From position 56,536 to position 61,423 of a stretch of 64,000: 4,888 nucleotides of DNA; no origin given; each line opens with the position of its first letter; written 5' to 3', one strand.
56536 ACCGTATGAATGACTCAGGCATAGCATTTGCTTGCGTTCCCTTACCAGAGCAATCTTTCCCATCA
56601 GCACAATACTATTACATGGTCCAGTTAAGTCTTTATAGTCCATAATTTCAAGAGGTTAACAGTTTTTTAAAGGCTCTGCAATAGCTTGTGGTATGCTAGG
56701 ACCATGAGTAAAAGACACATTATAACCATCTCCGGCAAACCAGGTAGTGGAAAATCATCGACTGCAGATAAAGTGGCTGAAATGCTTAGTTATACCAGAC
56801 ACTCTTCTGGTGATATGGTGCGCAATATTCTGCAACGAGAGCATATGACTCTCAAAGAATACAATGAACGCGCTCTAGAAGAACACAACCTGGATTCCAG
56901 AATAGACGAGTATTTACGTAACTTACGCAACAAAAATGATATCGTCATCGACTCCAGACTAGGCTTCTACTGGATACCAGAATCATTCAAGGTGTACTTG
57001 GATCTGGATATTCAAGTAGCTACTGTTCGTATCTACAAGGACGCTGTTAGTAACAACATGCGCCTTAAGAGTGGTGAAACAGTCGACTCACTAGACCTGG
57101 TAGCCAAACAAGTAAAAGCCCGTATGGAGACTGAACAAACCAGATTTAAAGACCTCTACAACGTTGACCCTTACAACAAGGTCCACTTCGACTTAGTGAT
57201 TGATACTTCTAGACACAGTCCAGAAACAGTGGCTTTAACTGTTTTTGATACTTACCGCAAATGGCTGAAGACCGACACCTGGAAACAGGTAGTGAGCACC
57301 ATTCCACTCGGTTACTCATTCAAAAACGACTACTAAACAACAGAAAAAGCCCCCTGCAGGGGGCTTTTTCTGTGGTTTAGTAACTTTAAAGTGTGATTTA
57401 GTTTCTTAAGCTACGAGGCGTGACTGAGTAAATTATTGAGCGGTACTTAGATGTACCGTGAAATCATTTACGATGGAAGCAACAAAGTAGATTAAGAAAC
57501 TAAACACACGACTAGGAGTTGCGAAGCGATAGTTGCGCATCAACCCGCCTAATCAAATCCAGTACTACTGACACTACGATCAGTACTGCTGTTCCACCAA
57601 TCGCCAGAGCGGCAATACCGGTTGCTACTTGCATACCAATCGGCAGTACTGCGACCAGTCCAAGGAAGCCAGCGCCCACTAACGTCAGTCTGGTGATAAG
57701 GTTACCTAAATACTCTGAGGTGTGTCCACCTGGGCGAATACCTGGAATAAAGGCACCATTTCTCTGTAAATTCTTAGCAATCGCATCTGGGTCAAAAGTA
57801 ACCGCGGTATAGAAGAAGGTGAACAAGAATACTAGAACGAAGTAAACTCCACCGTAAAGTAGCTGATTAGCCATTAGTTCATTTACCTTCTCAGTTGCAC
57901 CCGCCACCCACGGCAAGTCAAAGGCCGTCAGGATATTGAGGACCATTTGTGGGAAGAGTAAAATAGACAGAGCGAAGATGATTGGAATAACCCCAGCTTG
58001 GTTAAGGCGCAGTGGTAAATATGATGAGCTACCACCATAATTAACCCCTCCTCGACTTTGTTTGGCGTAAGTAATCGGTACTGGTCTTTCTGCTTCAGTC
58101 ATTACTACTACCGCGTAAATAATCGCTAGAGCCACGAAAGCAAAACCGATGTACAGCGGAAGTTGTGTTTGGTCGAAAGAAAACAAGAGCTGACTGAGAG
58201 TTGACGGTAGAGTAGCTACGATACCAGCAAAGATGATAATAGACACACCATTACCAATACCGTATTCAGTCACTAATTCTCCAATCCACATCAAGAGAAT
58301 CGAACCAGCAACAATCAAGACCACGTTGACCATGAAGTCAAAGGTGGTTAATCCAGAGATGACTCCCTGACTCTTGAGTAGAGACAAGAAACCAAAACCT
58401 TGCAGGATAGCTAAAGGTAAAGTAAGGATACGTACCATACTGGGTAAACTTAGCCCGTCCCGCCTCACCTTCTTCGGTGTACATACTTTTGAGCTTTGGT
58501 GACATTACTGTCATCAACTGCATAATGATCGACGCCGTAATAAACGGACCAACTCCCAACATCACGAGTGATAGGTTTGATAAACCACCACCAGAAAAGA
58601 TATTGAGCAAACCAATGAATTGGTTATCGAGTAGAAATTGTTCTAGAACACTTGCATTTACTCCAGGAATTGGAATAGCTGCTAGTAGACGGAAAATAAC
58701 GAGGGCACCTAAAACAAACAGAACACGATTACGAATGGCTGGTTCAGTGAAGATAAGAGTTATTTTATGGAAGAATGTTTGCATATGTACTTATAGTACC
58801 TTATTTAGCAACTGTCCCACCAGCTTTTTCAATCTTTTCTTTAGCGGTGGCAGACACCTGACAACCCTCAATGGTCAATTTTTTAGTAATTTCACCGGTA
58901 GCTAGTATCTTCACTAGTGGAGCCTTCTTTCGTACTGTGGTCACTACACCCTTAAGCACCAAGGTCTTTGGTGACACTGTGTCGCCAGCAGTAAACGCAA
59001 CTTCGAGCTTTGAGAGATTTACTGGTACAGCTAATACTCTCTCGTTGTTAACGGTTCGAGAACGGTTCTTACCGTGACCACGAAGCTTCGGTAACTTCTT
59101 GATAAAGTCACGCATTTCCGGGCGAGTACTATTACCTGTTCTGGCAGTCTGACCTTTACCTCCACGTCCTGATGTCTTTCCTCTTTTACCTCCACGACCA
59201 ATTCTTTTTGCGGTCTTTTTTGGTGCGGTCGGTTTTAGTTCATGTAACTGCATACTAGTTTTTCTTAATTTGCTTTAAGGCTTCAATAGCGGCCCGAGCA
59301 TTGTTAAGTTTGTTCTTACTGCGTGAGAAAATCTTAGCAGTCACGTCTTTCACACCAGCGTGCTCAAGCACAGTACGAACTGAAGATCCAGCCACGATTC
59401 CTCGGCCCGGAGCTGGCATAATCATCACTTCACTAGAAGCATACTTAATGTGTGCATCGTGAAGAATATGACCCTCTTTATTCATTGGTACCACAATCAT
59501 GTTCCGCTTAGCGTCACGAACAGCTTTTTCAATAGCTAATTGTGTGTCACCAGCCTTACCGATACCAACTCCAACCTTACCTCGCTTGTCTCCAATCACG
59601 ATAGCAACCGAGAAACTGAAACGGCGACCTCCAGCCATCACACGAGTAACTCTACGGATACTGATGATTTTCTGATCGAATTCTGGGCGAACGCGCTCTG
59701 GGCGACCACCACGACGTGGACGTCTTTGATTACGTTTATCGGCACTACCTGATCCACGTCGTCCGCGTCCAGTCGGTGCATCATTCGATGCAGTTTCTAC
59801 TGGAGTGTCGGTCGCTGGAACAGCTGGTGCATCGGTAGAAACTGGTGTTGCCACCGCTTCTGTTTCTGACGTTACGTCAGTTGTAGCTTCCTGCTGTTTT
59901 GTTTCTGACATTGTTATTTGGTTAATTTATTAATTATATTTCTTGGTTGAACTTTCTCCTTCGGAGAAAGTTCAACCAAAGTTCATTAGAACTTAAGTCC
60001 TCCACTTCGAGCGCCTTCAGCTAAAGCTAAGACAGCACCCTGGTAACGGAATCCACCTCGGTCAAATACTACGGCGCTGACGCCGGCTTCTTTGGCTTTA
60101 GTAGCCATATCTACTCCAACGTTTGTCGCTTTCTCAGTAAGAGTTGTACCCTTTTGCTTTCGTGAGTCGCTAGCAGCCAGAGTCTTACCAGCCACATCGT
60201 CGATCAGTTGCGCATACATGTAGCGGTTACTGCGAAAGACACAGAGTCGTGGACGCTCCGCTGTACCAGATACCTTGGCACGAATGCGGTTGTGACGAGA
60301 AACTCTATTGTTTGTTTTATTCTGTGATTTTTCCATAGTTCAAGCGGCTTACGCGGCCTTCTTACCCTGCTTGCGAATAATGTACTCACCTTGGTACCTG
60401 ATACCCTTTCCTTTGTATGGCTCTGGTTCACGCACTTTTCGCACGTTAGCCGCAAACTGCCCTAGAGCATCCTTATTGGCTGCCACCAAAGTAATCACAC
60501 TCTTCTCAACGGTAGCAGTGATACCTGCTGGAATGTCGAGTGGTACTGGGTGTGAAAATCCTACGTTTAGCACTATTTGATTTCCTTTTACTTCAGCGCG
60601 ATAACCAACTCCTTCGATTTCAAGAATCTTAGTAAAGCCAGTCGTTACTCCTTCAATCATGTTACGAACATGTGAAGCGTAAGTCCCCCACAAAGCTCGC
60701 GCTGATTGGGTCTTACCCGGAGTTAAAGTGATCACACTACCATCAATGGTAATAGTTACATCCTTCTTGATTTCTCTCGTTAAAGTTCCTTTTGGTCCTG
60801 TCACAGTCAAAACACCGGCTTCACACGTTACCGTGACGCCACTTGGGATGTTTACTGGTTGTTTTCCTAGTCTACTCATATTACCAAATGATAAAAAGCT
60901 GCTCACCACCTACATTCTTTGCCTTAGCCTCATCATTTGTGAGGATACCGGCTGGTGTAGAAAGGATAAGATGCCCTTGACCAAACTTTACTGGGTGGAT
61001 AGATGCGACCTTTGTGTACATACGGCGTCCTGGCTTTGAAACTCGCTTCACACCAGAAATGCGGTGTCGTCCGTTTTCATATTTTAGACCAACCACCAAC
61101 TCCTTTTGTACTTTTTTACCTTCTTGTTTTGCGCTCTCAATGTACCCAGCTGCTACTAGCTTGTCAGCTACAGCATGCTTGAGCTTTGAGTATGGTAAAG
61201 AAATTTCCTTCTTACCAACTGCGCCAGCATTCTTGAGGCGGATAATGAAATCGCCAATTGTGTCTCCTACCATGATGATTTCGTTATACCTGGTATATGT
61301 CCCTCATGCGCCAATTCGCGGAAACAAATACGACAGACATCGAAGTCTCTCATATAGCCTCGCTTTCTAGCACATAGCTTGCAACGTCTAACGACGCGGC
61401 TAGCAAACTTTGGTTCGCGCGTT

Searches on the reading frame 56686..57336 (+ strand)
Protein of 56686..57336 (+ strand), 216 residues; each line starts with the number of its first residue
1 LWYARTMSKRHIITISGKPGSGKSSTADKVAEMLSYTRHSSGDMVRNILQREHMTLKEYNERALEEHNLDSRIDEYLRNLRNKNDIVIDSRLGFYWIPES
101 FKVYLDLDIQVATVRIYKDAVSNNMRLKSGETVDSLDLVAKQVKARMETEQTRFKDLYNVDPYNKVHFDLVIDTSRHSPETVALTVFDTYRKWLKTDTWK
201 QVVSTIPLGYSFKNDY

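Call 70: search_protein_families(library=pfam, proteins=[window:56686-57336:+], max_evalue=0.001)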
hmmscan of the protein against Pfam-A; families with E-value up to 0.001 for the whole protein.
window:56686-57336:+ (216 aa): 8 families
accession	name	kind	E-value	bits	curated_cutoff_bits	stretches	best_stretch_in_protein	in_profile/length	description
PF13189.12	Cytidylate_kin2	-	2.9e-13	50.8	28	1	12-176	1-176/176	Cytidylate kinase-like family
PF13207.12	AAA_17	-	2.5e-10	41.2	27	1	17-111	2-102/136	AAA domain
PF13238.12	AAA_18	-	1.4e-09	38.9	29.4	1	13-118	1-110/128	AAA domain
PF02224.24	Cytidylate_kin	-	2.7e-08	34.3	26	0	13-48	1-36/211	Cytidylate kinase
PF13671.12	AAA_33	-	2e-05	25.4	27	1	13-89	2-76/143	AAA domain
PF00406.28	ADK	-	4.7e-05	24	26.8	1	15-54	1-40/151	Adenylate kinase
PF20720.3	nSTAND3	-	0.00026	21.2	27.2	1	6-34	13-41/155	Novel STAND NTPase 3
PF08433.16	KTI12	-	0.00027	21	22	1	13-90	4-78/271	Chromatin associated protein KTI12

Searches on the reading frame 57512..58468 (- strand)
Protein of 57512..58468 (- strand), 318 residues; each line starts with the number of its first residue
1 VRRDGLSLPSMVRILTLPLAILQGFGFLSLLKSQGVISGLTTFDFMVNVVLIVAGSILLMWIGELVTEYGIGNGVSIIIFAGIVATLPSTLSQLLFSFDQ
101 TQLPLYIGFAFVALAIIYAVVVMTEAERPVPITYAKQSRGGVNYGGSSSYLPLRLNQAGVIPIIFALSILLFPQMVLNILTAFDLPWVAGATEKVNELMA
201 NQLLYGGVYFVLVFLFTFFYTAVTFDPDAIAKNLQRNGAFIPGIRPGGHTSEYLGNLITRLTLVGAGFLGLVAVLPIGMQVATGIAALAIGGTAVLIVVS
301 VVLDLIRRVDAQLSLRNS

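Call 70: search_protein_families(library=pfam, proteins=[window:57512-58468:-], max_evalue=0.001)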
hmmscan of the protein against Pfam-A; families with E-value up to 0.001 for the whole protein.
window:57512-58468:- (318 aa): 1 family
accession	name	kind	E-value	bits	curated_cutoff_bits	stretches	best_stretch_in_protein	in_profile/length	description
PF00344.25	SecY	-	5.7e-79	266.1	32.2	1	10-305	43-305/306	SecY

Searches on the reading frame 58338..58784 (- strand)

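Call 70: search_protein_families(library=pfam, proteins=[window:58338-58784:-], max_evalue=0.001)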
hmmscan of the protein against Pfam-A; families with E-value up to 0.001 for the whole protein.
window:58338-58784:- (148 aa): 1 family
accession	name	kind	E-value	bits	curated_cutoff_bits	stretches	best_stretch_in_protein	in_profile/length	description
PF00344.25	SecY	-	3.6e-14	53.3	32.2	1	72-122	1-50/306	SecY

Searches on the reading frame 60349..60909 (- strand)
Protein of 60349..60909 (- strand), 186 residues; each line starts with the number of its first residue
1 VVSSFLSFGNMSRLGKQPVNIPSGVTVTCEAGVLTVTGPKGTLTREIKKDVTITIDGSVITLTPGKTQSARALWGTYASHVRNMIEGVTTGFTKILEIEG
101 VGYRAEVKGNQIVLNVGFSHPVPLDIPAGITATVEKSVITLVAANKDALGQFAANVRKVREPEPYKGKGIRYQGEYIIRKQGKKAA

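Call 70: search_protein_families(library=pfam, proteins=[window:60349-60909:-], max_evalue=0.001)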
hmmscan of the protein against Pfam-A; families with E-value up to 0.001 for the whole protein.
window:60349-60909:- (186 aa): 1 family
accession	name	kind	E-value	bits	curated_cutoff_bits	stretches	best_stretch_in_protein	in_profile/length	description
PF00347.28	Ribosomal_L6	-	9.4e-37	126.1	27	2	100-172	2-79/80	Ribosomal protein L6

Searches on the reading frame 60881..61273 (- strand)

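Call 70: search_protein_families(library=pfam, proteins=[window:60881-61273:-], max_evalue=0.001)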
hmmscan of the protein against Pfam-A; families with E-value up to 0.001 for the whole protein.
window:60881-61273:- (130 aa): 1 family
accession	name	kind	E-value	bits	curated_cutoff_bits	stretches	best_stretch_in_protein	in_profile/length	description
PF00410.24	Ribosomal_S8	-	1.2e-34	119.4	24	1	4-130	1-126/126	Ribosomal protein S8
